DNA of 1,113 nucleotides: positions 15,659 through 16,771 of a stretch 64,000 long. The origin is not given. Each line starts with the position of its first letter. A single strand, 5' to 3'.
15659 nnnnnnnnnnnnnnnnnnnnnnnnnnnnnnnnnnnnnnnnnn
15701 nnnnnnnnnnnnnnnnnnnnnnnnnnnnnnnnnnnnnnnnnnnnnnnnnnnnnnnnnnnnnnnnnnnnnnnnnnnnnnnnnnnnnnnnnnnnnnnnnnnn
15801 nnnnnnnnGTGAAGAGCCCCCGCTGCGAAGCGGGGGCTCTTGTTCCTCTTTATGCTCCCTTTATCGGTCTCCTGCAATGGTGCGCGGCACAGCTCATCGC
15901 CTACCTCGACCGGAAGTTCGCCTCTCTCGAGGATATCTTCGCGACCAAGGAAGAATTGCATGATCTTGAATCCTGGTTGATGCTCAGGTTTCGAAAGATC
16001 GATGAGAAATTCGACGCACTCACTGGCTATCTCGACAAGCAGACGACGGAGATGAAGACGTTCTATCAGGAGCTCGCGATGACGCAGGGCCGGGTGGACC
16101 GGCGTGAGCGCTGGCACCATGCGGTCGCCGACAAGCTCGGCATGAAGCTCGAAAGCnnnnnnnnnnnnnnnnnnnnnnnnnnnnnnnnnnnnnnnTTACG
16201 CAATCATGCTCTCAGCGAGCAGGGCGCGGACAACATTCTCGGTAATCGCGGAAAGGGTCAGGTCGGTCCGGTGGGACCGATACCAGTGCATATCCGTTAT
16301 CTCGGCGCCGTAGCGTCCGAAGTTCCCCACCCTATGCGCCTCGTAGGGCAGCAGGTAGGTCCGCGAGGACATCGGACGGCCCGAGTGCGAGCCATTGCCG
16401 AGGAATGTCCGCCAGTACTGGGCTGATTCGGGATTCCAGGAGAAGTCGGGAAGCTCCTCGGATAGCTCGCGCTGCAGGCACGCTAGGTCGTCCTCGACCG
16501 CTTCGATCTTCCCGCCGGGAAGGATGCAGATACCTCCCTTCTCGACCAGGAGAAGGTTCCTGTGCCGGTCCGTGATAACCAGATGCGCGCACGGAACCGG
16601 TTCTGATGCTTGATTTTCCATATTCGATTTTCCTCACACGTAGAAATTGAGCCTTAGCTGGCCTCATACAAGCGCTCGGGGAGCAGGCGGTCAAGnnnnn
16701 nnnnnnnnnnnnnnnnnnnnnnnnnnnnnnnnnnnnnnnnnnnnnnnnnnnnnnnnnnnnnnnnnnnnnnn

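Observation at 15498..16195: Low-GC island between ruvB and a NUDIX gene: promoter, then a roughly 280-nt highly structured non-coding stretch, then a small coiled-coil ORF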

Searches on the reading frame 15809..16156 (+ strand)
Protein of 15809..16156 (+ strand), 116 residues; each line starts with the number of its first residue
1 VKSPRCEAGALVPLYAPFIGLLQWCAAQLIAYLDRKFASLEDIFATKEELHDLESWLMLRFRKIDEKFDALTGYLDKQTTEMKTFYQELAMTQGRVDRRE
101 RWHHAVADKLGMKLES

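Call 8: find_homologous_proteins(query=window:15809-16156:+, max_evalue=0.01)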
Query window:15809-16156:+ (116 aa): 2 proteins with E <= 0.01 among 8 candidates.
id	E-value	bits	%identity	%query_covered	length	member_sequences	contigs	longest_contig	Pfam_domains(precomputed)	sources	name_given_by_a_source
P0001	3.5e-72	258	100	100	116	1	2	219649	-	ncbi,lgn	-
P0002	1.0e-29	121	67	78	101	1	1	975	-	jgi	jgi:uncharacterized membrane protein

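Call 12: find_encoding_contigs(protein=P0002, flank=10000)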
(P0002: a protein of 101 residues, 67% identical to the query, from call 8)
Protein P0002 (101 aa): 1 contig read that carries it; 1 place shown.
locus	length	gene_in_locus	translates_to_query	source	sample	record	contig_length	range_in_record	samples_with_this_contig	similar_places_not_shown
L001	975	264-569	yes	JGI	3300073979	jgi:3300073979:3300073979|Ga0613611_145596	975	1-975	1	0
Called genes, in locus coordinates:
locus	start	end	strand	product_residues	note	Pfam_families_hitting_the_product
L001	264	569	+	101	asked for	-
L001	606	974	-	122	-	?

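Call 13: find_encoding_contigs(protein=P0001, flank=10000)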
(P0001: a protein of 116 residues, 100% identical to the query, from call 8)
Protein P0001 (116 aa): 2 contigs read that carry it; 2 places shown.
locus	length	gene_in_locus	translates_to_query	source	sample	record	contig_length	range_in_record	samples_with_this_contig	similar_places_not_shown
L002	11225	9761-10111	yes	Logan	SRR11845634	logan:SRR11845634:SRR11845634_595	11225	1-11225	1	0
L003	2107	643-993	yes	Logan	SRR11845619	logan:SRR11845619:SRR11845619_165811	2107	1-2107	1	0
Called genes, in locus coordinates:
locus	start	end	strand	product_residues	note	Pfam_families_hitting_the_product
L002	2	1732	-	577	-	?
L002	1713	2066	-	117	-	-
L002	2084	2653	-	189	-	PF03167:UDG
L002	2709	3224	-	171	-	-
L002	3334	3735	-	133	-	-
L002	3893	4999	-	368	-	PF03222:Trp_Tyr_perm (weak)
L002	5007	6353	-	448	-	PF00753:Lactamase_B, PF23023:Anti-Pycsar_Apyc1, PF12706:Lactamase_B_2, PF16661:Lactamase_B_6 (weak), PF10996:Beta-Casp, PF07521:RMMBL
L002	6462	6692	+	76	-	-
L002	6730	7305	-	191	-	PF01330:RuvA_N, PF14520:HHH_5, PF07499:RuvA_C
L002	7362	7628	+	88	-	PF01649:Ribosomal_S20p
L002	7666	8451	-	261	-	-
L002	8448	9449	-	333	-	PF05496:RuvB_N, PF00004:AAA, PF07728:AAA_5 (weak), PF17864:AAA_lid_4, PF05491:WHD_RuvB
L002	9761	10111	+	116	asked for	-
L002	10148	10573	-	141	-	PF00293:NUDIX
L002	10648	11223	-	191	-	?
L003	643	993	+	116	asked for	-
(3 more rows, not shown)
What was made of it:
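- The 116-aa product is what gene callers annotated in three assemblies (calls 8, 13).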

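Call 58: search_protein_families(library=pfam, proteins=[P0001, P0002], max_evalue=1)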
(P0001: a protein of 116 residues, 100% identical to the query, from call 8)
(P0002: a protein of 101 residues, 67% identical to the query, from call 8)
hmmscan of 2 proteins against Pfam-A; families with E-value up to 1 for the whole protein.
P0001 (116 aa): 2 families
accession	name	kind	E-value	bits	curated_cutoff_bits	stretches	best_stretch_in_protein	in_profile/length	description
PF03636.21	Glyco_hydro_65N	-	0.0083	16.3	26.6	1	46-105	61-113/233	Glycosyl hydrolase family 65, N-terminal domain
PF14964.11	INTS15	-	0.022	14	27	1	7-55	231-258/362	Integrator complex subunit 15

P0002 (101 aa): 5 families
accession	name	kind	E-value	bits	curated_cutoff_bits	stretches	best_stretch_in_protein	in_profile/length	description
PF11981.13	DUF3482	-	0.014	15.2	29.2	1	2-68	60-126/293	Domain of unknown function (DUF3482)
PF05424.16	Duffy_binding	-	0.026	15.1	25.5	1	5-87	64-137/186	Duffy binding domain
PF24151.2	ArlX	-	0.043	13.7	28.7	1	35-75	55-95/229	ArlX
PF07889.17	DUF1664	-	0.044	14.3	34.6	1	15-81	26-96/124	Protein of unknown function (DUF1664)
PF23020.1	PEX14-like_2nd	-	0.055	14.2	23.2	1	46-75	88-117/120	Peroxisomal membrane protein PEX14-like, central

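Call 59: search_protein_families(library=phrogs, proteins=[P0001, P0002], max_evalue=1)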
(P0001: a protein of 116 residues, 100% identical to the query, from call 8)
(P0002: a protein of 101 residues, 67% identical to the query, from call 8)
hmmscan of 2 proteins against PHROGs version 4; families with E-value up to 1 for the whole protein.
P0001 (116 aa): 1 family
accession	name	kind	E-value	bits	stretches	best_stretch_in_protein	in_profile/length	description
phrog_6701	-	unknown function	0.0013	19.5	1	28-87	64-123/169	-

P0002 (101 aa): 8 families
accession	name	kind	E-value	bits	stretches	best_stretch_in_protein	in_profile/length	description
phrog_15851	-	unknown function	0.0045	18.4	1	19-65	37-83/117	-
phrog_7885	-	unknown function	0.006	17.5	1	21-66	48-82/83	-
phrog_17872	-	unknown function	0.016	16.8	1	4-55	25-81/100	-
phrog_4172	-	unknown function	0.034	14.9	1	7-52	37-82/101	-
phrog_28945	-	unknown function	0.13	13.5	1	11-62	28-78/105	-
phrog_5189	-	unknown function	0.23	12.6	1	35-65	22-55/66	-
phrog_1838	-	unknown function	0.24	13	1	48-80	15-53/67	-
phrog_30592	-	unknown function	0.42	11.7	1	22-34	16-28/37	-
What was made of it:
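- PHROG matches are weak, E about 1e-3 (call 59).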

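Call 74: search_protein_representatives(protein=P0002)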
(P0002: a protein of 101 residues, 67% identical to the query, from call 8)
Query: 101 residues. Proteins with E-value up to 0.001 (for the whole library): 58; up to 1e-10: 6; up to 1e-30: 1. The best 58 are listed.
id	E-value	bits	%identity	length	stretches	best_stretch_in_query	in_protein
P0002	3.3e-58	209.7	100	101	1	1-101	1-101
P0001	1.4e-30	121.3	73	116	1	4-101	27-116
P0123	2.8e-13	66.0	30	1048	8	10-70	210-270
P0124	2.5e-12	63.0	28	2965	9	23-68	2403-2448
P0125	5.5e-12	61.9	39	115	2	10-101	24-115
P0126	3.4e-11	59.4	39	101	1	2-100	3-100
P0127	2.1e-10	56.9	32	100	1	4-100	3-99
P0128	2.7e-09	53.3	36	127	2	43-98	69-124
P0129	4.4e-09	52.7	35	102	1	3-100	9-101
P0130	7.3e-09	51.9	39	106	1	4-100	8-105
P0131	1.6e-07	47.6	42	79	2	47-100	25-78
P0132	6.3e-07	45.8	35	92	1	18-100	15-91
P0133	2.1e-06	44.1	33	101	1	5-99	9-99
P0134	2.3e-06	44.0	32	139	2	10-97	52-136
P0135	3.4e-06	43.4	39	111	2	10-100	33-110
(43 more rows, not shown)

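Call 76: search_protein_families(library=pfam, alignment_id=A7, max_evalue=0.01)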
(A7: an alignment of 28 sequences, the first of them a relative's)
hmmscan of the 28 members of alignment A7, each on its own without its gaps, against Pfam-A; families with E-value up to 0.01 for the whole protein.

A. member 1, P0002 (101 aa): 0 families

B. families by the number of members that match (of 28 scanned): 41 families (the first 25 are shown)
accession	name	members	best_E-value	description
PF01519.22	DUF16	4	1.5e-05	Protein of unknown function DUF16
PF16043.11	DUF4795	3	0.00013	Domain of unknown function (DUF4795)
PF05377.16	FlaC_arch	2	9.7e-05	Flagella accessory protein C (FlaC)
PF06419.17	COG6_N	2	0.00033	Conserved oligomeric complex COG6, N-terminal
PF09177.16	STX6_10_61_N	2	0.0012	Syntaxin 6/10/61, N-terminal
PF10805.13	DUF2730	2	0.0017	Protein of unknown function (DUF2730)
PF23991.1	DUF7310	2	0.003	Coiled-coil region of unknown function (DUF7310)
PF06160.17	EzrA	2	0.0031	Septation ring formation regulator, EzrA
PF14712.11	Snapin_Pallidin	2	0.0046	Snapin/Pallidin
PF17107.11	SesA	2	0.0047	N-terminal domain on NACHT_NTPase and P-loop NTPases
PF14393.11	DUF4422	1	9.4e-05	Domain of unknown function (DUF4422)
PF01442.23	Apolipoprotein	1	0.0006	Apolipoprotein A1/A4/E domain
PF16331.10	TolA_bind_tri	1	0.00062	TolA binding protein trimerisation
PF03623.18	Focal_AT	1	0.0009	Focal adhesion targeting region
PF05121.17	GvpK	1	0.0011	Gas vesicle protein K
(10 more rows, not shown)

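Call 77: search_solved_structures(query=A7, max_evalue=1)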
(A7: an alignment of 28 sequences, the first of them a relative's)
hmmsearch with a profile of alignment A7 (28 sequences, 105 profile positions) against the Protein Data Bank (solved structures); distinct sequences matched with E-value up to 1: 396 (the best 60 are shown).
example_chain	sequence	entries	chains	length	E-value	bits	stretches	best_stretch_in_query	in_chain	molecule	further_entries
7zr2_A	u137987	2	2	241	1e-05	29.3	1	4-97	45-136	Spike protein S2',Chimeric protein mimic of SARS-CoV-2 Spike HR1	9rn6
9ukm_I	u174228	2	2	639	0.00086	23.1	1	3-90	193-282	Defense against restriction protein A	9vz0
7o97_A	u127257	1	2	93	0.0037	21.1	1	6-79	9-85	hypothetical protein UY81_C0065G0003 from Candidatus Giovannonibacteria bacterium converte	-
6egc_A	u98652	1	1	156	0.0042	20.9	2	27-88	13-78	SC_2L4HC2_23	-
5hmg_B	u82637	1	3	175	0.0057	20.5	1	4-78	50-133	Hemagglutinin HA2 chain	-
9cxt_B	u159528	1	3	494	0.0068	20.2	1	5-59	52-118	Hemagglutinin HA2 chain,Green fluorescent protein fusion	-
9cxu_B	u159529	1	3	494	0.0068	20.2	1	5-59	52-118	Hemagglutinin HA2 chain,Green fluorescent protein fusion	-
8tj7_B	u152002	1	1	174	0.011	19.6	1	4-60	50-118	Hemagglutinin HA2 chain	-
6wj1_B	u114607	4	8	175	0.014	19.2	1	27-102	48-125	Hemagglutinin HA2 chain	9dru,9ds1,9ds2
7mem_D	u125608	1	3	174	0.014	19.2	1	27-102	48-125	Hemagglutinin HA2 chain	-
8txm_B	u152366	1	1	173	0.014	19.2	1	26-102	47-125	Hemagglutinin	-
4m4y_B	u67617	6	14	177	0.014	19.2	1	27-102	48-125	Hemagglutinin HA2 subunit | Hemagglutinin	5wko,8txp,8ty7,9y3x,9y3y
8tj8_B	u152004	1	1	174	0.015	19.1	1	4-60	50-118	Hemagglutinin HA2 chain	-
4yy0_B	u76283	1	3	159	0.016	19.1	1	4-67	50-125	HA2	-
8tj6_B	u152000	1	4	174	0.017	19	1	4-60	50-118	Hemagglutinin HA2 chain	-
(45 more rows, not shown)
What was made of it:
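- Closest known: Small coiled-coil proteins. Same: The match is weak, E = 0.004 (call 77).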

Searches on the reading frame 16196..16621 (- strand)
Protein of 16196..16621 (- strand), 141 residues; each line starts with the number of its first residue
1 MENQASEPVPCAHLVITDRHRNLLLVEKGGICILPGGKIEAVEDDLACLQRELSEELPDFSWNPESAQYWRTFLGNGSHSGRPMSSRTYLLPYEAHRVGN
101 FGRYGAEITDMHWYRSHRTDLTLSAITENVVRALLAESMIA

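Call 18: find_related_loci(query=window:16196-16621:-, collection=metagenome_contigs, flank=4000)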
Query window:16196-16621:- (141 aa) in metagenome_contigs; peptide patterns used: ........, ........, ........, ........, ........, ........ (x = any residue, [..] = any of these).
275 stretches matched a pattern; 1 encode a relative of the query (tblastn E <= 1e-3); 1 distinct loci.
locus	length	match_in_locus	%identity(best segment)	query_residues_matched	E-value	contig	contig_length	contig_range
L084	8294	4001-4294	33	34-137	5e-8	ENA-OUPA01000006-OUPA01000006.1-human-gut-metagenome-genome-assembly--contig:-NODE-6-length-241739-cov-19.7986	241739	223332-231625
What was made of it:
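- Tried and rejected: The metagenome_contigs scan with the NUDIX protein returned one irrelevant locus (call 18).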

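Call 58: search_protein_families(library=pfam, proteins=[window:16196-16621:-], max_evalue=1)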
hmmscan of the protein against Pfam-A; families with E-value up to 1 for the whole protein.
window:16196-16621:- (141 aa): 2 families
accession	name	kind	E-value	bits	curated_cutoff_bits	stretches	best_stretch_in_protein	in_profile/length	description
PF00293.34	NUDIX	-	9.6e-08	32.6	21.1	1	12-118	6-117/134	NUDIX domain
PF13869.12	NUDIX_2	-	0.015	15.2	27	1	23-58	61-96/188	Nucleotide hydrolase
